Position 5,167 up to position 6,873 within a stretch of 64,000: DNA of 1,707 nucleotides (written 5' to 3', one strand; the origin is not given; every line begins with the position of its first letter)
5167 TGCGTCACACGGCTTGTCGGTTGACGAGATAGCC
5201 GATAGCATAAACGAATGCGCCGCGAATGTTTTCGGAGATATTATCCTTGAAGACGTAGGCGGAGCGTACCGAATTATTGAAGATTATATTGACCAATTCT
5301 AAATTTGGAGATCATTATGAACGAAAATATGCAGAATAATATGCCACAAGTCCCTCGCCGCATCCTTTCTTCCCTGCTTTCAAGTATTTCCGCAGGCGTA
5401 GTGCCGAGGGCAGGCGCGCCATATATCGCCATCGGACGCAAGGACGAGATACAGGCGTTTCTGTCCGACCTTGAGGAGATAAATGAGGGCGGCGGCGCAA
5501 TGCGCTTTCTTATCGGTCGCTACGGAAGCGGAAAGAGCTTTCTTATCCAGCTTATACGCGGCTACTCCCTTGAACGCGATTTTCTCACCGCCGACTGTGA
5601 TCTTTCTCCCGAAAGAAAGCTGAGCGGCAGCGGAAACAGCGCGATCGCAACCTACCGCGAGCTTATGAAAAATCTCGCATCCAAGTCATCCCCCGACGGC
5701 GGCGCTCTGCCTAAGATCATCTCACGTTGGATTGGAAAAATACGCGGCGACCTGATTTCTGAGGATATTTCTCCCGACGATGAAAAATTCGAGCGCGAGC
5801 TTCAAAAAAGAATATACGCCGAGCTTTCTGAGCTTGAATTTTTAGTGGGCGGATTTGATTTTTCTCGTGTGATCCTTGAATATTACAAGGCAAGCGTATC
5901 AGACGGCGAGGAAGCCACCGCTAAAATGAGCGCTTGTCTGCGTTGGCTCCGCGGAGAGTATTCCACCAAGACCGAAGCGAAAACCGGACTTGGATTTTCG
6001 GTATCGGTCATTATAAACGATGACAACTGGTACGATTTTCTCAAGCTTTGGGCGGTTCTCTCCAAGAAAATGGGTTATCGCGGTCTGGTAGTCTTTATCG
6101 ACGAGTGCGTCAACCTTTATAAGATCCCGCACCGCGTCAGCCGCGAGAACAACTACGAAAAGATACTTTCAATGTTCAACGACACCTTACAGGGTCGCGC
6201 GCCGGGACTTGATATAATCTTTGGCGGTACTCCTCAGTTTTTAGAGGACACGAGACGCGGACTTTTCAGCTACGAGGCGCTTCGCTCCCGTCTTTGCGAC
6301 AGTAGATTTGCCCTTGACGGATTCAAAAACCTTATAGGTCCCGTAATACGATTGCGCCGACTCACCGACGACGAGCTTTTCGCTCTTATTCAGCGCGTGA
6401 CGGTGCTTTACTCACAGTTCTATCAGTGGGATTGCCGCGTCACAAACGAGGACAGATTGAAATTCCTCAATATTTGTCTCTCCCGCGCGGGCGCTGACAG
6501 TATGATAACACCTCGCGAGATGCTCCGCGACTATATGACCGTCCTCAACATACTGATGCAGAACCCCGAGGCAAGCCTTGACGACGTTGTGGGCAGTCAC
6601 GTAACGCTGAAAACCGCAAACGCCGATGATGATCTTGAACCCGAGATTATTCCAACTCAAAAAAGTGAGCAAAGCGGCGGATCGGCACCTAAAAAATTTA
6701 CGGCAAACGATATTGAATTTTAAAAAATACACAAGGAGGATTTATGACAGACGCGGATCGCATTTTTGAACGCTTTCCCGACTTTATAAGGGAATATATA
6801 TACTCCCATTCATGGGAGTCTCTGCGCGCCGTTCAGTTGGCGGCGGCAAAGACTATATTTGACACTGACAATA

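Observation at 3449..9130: Compact TerB-N/TerB-C + DUF2791-type ATPase + Lhr-like helicase operon (Shango-type defence candidate)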

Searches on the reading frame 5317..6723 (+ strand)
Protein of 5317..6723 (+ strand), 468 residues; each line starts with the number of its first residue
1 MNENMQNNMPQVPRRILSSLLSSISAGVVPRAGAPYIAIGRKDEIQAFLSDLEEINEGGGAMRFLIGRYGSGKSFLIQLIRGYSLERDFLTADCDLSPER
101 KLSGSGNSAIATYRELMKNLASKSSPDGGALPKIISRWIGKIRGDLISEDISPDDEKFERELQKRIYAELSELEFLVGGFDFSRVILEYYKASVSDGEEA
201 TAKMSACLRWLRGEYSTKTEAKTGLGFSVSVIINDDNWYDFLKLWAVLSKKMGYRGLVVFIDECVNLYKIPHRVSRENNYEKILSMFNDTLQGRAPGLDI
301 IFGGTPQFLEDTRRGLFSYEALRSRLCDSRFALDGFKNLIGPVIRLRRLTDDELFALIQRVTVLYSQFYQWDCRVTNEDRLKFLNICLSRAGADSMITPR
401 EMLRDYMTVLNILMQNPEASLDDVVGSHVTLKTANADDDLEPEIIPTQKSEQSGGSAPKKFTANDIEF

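Call 3: search_protein_families(library=pfam, proteins=[window:5317-6723:+], max_evalue=0.01)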
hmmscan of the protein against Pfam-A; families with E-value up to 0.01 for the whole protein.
window:5317-6723:+ (468 aa): 2 families
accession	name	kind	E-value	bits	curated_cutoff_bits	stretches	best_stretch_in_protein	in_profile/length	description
PF10923.14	BrxC_BrxD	-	2.9e-150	501.2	22.2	1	12-427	1-412/414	BREX system ATP-binding protein BrxC/D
PF13191.12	AAA_16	-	1e-07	33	32.6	1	39-166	3-124/167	AAA ATPase domain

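Call 4: search_protein_families(library=padloc, proteins=[window:5317-6723:+], max_evalue=0.01)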
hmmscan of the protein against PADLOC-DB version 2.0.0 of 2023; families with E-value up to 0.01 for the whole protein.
window:5317-6723:+ (468 aa): 2 families
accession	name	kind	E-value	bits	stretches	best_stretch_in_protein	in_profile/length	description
PDLC03959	SngB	-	2.6e-158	525.7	1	10-434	4-424/439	-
PDLC02494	BrxD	-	1.7e-45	154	1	14-418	6-403/440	BrxD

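Call 5: search_protein_families(library=ncbifam, proteins=[window:5317-6723:+], max_evalue=0.01)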
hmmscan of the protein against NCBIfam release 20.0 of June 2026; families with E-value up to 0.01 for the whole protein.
window:5317-6723:+ (468 aa): 1 family
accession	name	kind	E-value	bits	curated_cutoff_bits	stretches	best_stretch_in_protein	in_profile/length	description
NF033438.1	BREX_BrxD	equivalog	3.9e-44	151.4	350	1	18-418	6-399/423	BREX system ATP-binding protein BrxD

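Call 24: search_solved_structures(query=window:5317-6723:+, max_evalue=0.01)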
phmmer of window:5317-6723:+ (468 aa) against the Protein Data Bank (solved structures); distinct sequences matched with E-value up to 0.01: 0.

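Call 48: search_dna_similar(query=window:5317-6723:+, collection=plasmids, mode=protein, max_rows=25, rows=spread)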
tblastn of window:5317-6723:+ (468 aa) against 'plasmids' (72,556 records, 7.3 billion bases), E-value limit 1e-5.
Records with a match: 697; places in all: 702; records where one place covers at least 80% of the query: 680.
Best place of each record, by identity: <60% 697.
By first word of the organism name: Klebsiella 449; Salmonella 144; Escherichia 14; Sulfitobacter 7; Phaeobacter 5; Azospirillum 4; Bradyrhizobium 4; Raoultella 4; Mesorhizobium 3; Paracoccus 3; and 49 more.
By predicted mobility (MOB-suite, as given by PLSDB): conjugative 542; non-mobilizable 110; mobilizable 45.
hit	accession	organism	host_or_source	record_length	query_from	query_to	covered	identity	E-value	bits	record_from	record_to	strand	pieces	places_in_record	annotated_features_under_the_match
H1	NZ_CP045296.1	Paenibacillus cellulositrophicus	cell culture,Thai soil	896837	8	439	92%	47.5%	1e-131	427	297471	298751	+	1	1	ATP-binding protein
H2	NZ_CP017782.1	Rhodobacter xanthinilyticus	bacterial culture,sea water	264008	26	460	93%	37.7%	2e-87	299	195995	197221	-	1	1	ATP-binding protein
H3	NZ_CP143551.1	Burkholderia multivorans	Homo sapiens,bronchoalveolar lavage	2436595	26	426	86%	38.6%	2e-85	293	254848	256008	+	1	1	none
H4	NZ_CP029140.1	Klebsiella michiganensis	-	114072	26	416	84%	39.0%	8e-82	283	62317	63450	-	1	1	ATP-binding protein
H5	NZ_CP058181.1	Klebsiella grimontii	culture,Freshwater sample from ...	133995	26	416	84%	39.0%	9e-82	283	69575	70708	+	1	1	ATP-binding protein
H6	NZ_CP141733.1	Klebsiella variicola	Homo sapiens,Wound/Abscess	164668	26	416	84%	39.0%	9e-82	283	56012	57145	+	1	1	ATP-binding protein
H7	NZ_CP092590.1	Klebsiella pneumoniae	Homo sapiens,sputum culture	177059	26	416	84%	39.0%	9e-82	283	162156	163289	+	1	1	ATP-binding protein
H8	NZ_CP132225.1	Escherichia coli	Homo sapiens,urine,urine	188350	26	416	84%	39.0%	9e-82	283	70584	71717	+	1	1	ATP-binding protein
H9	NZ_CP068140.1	Klebsiella pneumoniae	-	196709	26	416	84%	39.0%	9e-82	283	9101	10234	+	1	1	ATP-binding protein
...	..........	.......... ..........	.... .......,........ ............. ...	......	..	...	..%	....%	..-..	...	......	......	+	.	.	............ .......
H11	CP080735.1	Klebsiella pneumoniae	Homo sapiens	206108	26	416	84%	39.0%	9e-82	283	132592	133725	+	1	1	none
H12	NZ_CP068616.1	Klebsiella pneumoniae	Homo sapiens,blood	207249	26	416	84%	39.0%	9e-82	283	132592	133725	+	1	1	ATP-binding protein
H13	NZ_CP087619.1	Klebsiella pneumoniae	Homo sapiens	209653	26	416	84%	39.0%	9e-82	283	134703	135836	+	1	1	ATP-binding protein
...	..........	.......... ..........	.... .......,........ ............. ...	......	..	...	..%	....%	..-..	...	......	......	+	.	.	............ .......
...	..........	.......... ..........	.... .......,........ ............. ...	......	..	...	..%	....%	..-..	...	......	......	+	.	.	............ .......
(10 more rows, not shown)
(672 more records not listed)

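Call 49: get_annotated_region(hit=H8, flank=6000)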
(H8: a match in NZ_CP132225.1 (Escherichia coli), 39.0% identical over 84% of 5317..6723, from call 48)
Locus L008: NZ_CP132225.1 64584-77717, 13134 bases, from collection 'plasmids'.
description: Escherichia coli strain Jtgc-02-2-Tmex plasmid pJtgc-02-p2, complete sequence
organism: Escherichia coli (NCBI taxid 562)
taxonomy: Bacteria; Pseudomonadota; Gammaproteobacteria; Enterobacterales; Enterobacteriaceae; Escherichia; Escherichia coli
host: -; source: Homo sapiens,urine,urine; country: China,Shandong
typing (MOB-suite, as given by PLSDB): conjugative; replicon IncFIB,IncFII; relaxase MOBF,MOBF; mating-pair formation MPF_F
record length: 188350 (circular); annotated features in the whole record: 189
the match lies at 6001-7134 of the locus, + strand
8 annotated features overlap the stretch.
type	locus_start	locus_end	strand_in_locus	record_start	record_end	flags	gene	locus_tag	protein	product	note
CDS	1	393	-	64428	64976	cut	-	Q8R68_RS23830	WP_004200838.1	thioredoxin fold domain-containing protein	-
CDS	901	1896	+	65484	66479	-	-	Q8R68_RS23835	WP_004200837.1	IS110 family transposase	-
CDS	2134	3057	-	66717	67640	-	-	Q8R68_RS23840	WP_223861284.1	phage exclusion protein Lit family protein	-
CDS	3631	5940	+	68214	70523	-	-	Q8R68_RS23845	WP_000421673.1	TerB N-terminal domain-containing protein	-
CDS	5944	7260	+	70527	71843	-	-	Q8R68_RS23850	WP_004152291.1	ATP-binding protein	-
CDS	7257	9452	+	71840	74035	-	-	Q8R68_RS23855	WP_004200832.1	DEAD/DEAH box helicase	-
CDS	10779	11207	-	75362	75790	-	-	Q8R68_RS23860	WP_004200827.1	hypothetical protein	-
CDS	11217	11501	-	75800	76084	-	-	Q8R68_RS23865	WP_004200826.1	hypothetical protein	-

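Call 50: get_annotated_region(hit=H1, flank=6000)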
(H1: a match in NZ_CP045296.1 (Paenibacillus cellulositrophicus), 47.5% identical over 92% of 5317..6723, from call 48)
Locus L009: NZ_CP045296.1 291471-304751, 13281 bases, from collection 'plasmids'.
description: Paenibacillus cellulositrophicus strain KACC 16577 plasmid unnamed1, complete sequence
organism: Paenibacillus cellulositrophicus (NCBI taxid 562959)
taxonomy: Bacteria; Bacillota; Bacilli; Bacillales; Paenibacillaceae; Paenibacillus; Paenibacillus cellulositrophicus
host: -; source: cell culture,Thai soil; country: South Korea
typing (MOB-suite, as given by PLSDB): non-mobilizable
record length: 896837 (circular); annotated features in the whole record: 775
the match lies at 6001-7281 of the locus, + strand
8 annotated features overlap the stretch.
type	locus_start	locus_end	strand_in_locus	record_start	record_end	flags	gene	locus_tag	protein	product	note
CDS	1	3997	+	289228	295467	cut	-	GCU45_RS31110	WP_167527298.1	S-layer homology domain-containing protein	-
CDS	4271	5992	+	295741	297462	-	-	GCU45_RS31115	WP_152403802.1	TerB N-terminal domain-containing protein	-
CDS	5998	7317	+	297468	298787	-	-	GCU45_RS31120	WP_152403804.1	ATP-binding protein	-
CDS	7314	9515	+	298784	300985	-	-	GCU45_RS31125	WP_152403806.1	DEAD/DEAH box helicase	-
CDS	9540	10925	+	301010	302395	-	-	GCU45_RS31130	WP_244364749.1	hypothetical protein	-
CDS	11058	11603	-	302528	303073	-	-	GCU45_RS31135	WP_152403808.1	TetR/AcrR family transcriptional regulator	GO:0006355 - regulation of DNA-templated transcription [Evidence IEA]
CDS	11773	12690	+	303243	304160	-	-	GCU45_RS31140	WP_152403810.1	alpha/beta hydrolase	-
CDS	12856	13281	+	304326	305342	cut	-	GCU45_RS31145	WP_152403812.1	NAD(P)-dependent oxidoreductase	-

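Call 78: search_protein_families(library=padloc, proteins=[L008:3631-5940:+, L008:5944-7260:+, L008:7257-9452:+, L009:4271-5992:+, L009:5998-7317:+, L009:7314-9515:+, L009:9540-10925:+], max_evalue=1e-10)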
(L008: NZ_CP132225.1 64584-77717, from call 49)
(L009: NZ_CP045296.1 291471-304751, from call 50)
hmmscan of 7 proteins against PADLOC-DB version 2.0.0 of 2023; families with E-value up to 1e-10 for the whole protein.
L008:3631-5940:+ (769 aa): 1 family
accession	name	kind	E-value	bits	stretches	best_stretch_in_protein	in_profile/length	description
PDLC03958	SngA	-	9.7e-105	350.1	1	41-768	12-524/528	-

L008:5944-7260:+ (438 aa): 2 families
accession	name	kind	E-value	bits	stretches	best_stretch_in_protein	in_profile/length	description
PDLC03959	SngB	-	3.4e-186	617.6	1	1-438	1-439/439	-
PDLC02494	BrxD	-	1.4e-43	147.7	1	6-401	4-405/440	BrxD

L008:7257-9452:+ (731 aa): 22 families
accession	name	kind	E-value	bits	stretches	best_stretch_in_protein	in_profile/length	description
PDLC03960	SngC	-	6.6e-282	935.5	1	2-729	3-719/720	-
PDLC02503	BrxHI|BrxHII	-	3.5e-115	383.9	1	2-728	2-689/698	BrxHI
PDLC02501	BrxHI|BrxHII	-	1.9e-71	239.4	1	18-562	18-534/925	BrxHI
PDLC02897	DpdJ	-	3.4e-29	99.3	1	7-363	84-451/1570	DpdJ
PDLC00037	DruE3|DruE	-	1e-22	77.8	1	39-207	118-310/2055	SNF2 family N-terminal domain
PDLC02864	DpdF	-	3e-22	77.2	1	20-388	19-353/610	DpdF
PDLC00035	DruE3|DruE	-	2.7e-20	69.7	1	37-202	117-305/1460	SNF2 family N-terminal domain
PDLC02861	DpdF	-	1.3e-19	68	1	20-414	25-384/611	DpdF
PDLC03928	PsyrT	-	3e-19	66.8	1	22-182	20-174/689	-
PDLC00036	DruE3|DruE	-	2.3e-18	62.7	1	31-201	100-290/2023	SNF2 family N-terminal domain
PDLC02870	DpdF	-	1.3e-17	61.5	1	20-369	10-326/534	DpdF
PDLC02896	DpdJ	-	8.3e-15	51.5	0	28-88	164-234/1487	DpdJ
PDLC02865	DpdF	-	4.6e-14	49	1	19-369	755-1076/1499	DpdF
PDLC01252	Cas3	-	8.3e-13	46.4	1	42-365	2-290/324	CAS-I; effector_G3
PDLC00013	DruE1|DruE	-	8.9e-13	45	0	28-92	96-169/1776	SNF2 family N-terminal domain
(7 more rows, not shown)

L009:4271-5992:+ (573 aa): 1 family
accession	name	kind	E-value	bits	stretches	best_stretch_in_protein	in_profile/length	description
PDLC03958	SngA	-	1.1e-107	359.9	1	28-572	65-527/528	-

L009:5998-7317:+ (439 aa): 2 families
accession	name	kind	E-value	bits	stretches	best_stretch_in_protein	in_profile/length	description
PDLC03959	SngB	-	1.3e-205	681.6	1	1-439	1-439/439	-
PDLC02494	BrxD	-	2.2e-48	163.5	1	6-407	4-402/440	BrxD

L009:7314-9515:+ (733 aa): 19 families
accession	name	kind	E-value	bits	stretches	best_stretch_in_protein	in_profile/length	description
PDLC03960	SngC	-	5.8e-247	820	1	2-721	2-714/720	-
PDLC02503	BrxHI|BrxHII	-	9.2e-124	412.2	1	4-646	3-618/698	BrxHI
PDLC02501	BrxHI|BrxHII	-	1.5e-77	259.5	1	20-600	19-575/925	BrxHI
PDLC02897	DpdJ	-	7.9e-29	98.1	1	28-363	103-451/1570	DpdJ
PDLC02896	DpdJ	-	1.9e-20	70.2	0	118-217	332-434/1487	DpdJ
PDLC00037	DruE3|DruE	-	3.6e-18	62.7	0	28-262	105-370/2055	SNF2 family N-terminal domain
PDLC03928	PsyrT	-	5.1e-17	59.4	0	21-161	19-153/689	-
PDLC00035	DruE3|DruE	-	2.2e-14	50.1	0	29-194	107-295/1460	SNF2 family N-terminal domain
PDLC00013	DruE1|DruE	-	7e-14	48.7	0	29-100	96-175/1776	SNF2 family N-terminal domain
PDLC00036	DruE3|DruE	-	1.2e-13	47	0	29-94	97-164/2023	SNF2 family N-terminal domain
PDLC01252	Cas3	-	1.3e-13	49.1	1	43-388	2-313/324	CAS-I; effector_G3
PDLC02569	DrmA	-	6.1e-13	45.5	0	255-366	761-876/1095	DrmA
PDLC00194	HamB1|HamB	-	1.1e-12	44.7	1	10-209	213-407/995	DEAD-box helicase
PDLC02893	DpdJ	-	1.3e-12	44.6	0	154-216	383-444/876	DpdJ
PDLC01761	Cas3b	-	2.2e-12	44.5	0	17-373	213-545/705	-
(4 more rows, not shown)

L009:9540-10925:+ (461 aa): 0 families

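Call 80: search_protein_families(library=pfam, proteins=[L008:3631-5940:+, L009:4271-5992:+], max_evalue=0.01)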
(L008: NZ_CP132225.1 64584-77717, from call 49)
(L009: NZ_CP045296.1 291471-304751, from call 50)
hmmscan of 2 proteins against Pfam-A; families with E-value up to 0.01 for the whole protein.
L008:3631-5940:+ (769 aa): 3 families
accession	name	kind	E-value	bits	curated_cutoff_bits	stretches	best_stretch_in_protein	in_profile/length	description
PF13208.11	TerB_N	-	1.6e-46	159.1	25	1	98-309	2-207/207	TerB N-terminal domain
PF15615.11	TerB_C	-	5.4e-26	92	26.3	1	645-768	11-148/148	TerB-C domain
PF05099.18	TerB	-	2e-07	31.8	24.4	1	518-624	6-113/118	Tellurite resistance protein TerB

L009:4271-5992:+ (573 aa): 2 families
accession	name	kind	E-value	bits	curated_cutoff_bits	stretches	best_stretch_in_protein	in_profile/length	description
PF13208.11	TerB_N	-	4.1e-38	131.6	25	1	43-243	28-204/207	TerB N-terminal domain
PF15615.11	TerB_C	-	4.8e-17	63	26.3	2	471-571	64-147/148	TerB-C domain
